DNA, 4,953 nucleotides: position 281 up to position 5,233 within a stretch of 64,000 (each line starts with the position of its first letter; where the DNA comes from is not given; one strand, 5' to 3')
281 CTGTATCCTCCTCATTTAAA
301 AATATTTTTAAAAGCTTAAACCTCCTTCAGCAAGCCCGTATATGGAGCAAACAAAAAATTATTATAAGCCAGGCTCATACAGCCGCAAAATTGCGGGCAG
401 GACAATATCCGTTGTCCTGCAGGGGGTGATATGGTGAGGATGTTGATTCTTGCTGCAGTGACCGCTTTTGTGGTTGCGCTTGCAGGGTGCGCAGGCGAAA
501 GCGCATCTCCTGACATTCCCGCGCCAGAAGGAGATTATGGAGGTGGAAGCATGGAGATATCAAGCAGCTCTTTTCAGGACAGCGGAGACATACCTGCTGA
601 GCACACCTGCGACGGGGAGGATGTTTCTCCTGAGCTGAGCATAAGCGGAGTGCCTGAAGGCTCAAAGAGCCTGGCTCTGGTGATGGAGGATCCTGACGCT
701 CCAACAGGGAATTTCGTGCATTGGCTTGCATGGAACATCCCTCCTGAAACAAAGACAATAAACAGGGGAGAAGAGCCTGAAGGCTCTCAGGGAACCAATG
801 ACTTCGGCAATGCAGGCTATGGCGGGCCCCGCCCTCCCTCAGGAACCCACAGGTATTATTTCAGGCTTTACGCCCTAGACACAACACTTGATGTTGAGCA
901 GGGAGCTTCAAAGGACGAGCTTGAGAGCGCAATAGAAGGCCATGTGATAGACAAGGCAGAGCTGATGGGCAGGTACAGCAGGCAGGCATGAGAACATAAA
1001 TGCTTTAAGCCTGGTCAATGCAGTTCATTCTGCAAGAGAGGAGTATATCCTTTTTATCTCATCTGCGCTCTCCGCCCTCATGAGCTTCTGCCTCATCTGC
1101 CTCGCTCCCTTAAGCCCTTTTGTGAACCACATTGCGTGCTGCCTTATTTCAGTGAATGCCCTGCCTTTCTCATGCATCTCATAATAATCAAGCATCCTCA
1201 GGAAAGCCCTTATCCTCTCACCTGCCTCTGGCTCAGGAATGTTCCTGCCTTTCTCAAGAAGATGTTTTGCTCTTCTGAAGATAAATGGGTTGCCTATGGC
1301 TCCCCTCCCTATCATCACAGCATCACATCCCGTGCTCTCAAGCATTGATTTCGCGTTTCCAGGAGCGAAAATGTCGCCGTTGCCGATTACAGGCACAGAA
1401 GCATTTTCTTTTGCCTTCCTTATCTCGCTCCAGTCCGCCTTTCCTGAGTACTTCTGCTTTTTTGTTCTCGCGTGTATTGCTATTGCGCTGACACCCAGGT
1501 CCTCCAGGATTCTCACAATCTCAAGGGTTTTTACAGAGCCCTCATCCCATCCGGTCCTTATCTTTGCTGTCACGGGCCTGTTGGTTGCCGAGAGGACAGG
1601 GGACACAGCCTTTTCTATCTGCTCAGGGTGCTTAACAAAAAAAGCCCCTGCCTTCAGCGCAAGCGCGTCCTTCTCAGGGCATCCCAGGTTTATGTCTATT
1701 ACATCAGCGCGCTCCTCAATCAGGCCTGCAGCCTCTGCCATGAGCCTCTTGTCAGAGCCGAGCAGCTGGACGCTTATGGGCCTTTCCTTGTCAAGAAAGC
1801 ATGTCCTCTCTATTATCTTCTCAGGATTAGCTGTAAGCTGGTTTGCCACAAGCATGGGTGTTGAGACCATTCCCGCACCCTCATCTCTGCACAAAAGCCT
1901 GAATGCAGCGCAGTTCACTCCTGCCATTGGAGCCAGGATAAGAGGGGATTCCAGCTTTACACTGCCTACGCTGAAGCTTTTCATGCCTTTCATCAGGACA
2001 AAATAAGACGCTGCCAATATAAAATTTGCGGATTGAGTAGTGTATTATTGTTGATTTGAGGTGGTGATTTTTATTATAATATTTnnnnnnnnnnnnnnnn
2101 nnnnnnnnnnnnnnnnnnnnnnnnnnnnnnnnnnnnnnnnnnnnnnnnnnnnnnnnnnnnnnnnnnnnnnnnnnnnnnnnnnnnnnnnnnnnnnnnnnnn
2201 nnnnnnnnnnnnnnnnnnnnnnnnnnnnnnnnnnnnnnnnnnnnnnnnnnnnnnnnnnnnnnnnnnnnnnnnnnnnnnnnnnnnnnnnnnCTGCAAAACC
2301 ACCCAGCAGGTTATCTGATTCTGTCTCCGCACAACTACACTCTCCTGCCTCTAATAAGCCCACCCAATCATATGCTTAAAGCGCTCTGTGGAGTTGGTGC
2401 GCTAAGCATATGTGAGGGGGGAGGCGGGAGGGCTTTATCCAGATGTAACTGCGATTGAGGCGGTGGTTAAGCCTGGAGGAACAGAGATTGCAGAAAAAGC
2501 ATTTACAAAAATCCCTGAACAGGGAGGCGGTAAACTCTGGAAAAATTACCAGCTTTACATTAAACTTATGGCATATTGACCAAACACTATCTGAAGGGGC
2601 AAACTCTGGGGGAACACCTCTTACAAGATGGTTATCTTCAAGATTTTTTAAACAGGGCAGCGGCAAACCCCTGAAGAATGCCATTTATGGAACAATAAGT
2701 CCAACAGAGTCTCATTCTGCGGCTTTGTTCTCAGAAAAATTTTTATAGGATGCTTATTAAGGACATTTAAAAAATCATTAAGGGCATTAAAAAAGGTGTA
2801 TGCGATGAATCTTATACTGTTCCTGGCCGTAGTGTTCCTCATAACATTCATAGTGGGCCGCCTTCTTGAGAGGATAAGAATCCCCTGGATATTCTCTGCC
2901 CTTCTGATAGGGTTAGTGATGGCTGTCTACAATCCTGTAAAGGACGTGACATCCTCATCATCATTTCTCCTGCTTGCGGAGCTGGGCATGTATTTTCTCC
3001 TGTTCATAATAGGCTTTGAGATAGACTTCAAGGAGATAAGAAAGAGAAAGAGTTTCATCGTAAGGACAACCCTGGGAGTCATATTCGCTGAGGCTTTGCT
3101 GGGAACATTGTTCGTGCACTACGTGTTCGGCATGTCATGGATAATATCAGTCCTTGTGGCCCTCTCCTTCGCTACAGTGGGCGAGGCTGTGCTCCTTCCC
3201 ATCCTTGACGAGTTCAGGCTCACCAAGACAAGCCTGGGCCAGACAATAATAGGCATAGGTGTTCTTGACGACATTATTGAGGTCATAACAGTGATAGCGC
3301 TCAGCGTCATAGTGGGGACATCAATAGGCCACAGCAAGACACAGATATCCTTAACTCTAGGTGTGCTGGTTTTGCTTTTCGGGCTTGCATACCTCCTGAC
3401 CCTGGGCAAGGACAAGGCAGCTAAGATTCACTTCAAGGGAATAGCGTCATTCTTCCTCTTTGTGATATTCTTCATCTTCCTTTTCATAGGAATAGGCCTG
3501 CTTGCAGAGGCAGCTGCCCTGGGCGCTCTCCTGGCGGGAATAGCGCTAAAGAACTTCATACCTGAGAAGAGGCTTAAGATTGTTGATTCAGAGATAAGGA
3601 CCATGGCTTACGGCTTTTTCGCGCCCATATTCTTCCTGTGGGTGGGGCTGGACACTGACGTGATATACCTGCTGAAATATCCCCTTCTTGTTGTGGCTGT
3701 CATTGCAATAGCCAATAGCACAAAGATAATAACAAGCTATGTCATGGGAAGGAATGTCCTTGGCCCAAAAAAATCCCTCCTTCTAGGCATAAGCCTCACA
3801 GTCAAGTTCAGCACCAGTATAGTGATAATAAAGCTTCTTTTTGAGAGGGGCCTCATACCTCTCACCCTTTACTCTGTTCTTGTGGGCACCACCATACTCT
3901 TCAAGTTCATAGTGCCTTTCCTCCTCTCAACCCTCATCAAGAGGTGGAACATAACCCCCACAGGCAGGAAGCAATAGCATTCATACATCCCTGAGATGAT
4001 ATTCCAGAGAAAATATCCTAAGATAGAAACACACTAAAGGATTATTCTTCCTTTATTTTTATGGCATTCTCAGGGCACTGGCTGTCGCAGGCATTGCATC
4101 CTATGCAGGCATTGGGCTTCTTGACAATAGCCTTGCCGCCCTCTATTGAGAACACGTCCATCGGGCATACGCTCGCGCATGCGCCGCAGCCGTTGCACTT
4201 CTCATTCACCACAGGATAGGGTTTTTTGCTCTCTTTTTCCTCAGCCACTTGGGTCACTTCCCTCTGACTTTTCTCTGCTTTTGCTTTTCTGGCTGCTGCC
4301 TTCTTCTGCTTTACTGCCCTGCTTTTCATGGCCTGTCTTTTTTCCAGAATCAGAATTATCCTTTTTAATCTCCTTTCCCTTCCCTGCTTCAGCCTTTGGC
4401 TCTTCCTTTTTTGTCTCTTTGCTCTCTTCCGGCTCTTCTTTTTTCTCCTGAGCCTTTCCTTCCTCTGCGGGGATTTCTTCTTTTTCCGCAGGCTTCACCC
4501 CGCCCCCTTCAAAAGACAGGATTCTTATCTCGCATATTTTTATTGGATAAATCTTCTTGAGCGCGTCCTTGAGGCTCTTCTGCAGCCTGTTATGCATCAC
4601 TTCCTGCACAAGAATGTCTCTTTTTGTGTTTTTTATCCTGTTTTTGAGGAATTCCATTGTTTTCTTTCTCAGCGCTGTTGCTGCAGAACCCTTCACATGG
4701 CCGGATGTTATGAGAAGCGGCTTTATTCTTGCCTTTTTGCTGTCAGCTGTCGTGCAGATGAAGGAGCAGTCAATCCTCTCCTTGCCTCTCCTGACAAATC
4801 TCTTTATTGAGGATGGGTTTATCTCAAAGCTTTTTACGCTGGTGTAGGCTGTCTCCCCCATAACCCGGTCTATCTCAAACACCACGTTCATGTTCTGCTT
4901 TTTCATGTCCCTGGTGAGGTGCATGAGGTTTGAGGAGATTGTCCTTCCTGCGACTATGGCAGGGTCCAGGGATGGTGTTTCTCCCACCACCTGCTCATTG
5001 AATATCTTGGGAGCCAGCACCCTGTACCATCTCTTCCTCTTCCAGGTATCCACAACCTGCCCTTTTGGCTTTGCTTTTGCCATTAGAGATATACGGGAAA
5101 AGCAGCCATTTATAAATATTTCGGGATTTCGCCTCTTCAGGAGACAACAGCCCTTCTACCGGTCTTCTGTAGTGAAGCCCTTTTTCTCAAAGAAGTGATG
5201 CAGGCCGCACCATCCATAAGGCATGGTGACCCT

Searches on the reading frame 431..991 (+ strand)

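Call 51: search_protein_families(library=pfam, max_evalue=0.000001, proteins=[window:431-991:+])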
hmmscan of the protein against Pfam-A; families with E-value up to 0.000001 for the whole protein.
window:431-991:+ (186 aa): 1 family
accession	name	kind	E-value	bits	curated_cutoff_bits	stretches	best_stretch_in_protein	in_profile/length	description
PF01161.25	PBP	-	3e-45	154.3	24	1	54-182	2-135/135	Phosphatidylethanolamine-binding protein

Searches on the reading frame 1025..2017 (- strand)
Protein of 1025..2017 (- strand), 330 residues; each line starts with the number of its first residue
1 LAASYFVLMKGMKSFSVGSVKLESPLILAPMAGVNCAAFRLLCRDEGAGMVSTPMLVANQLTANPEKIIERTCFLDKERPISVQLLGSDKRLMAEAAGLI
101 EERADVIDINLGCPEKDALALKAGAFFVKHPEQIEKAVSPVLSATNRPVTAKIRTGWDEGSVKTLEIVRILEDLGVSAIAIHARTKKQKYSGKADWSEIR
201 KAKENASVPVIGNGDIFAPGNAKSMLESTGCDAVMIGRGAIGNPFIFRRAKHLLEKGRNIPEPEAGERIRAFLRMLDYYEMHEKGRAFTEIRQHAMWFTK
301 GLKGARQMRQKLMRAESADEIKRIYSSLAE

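Call 51: search_protein_families(library=pfam, max_evalue=0.000001, proteins=[window:1025-2017:-])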
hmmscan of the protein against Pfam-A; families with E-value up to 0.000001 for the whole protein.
window:1025-2017:- (330 aa): 1 family
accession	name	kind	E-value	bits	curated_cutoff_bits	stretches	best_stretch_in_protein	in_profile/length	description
PF01207.24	Dus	-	3.6e-84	283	20.4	1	27-320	1-297/311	Dihydrouridine synthase (Dus)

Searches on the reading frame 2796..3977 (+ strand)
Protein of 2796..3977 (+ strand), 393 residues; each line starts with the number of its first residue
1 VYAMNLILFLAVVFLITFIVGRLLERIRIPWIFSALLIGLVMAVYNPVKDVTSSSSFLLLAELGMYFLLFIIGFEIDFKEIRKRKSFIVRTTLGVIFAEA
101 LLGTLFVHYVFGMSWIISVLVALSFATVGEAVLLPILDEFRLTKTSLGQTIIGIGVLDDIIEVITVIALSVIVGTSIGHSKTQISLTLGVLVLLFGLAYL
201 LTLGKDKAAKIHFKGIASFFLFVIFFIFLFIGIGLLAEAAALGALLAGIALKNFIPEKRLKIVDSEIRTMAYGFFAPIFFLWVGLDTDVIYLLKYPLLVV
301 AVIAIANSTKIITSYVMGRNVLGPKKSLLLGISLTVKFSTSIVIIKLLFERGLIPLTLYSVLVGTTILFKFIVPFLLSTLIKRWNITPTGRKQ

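Call 51: search_protein_families(library=pfam, max_evalue=0.000001, proteins=[window:2796-3977:+])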
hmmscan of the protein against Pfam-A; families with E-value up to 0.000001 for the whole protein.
window:2796-3977:+ (393 aa): 1 family
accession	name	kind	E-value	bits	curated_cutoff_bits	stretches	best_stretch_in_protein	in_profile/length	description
PF00999.27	Na_H_Exchanger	-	5.5e-34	118.1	26.2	1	15-380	2-372/375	Sodium/hydrogen exchanger, transmembrane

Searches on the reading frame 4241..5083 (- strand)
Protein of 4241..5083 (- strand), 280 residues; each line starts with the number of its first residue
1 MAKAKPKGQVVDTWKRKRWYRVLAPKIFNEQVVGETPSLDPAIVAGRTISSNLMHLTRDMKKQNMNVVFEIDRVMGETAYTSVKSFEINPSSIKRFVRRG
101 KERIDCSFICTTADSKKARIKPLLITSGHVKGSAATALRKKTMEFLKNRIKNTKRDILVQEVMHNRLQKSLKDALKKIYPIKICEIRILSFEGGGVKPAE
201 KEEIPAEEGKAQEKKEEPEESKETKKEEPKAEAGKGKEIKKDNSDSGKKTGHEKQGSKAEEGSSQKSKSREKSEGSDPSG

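Call 51: search_protein_families(library=pfam, max_evalue=0.000001, proteins=[window:4241-5083:-])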
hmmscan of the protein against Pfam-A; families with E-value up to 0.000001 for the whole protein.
window:4241-5083:- (280 aa): 1 family
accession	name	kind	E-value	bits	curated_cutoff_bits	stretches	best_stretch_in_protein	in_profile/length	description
PF01015.23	Ribosomal_S3Ae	-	5.1e-47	160.3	29.3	1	7-187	3-183/191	Ribosomal S3Ae family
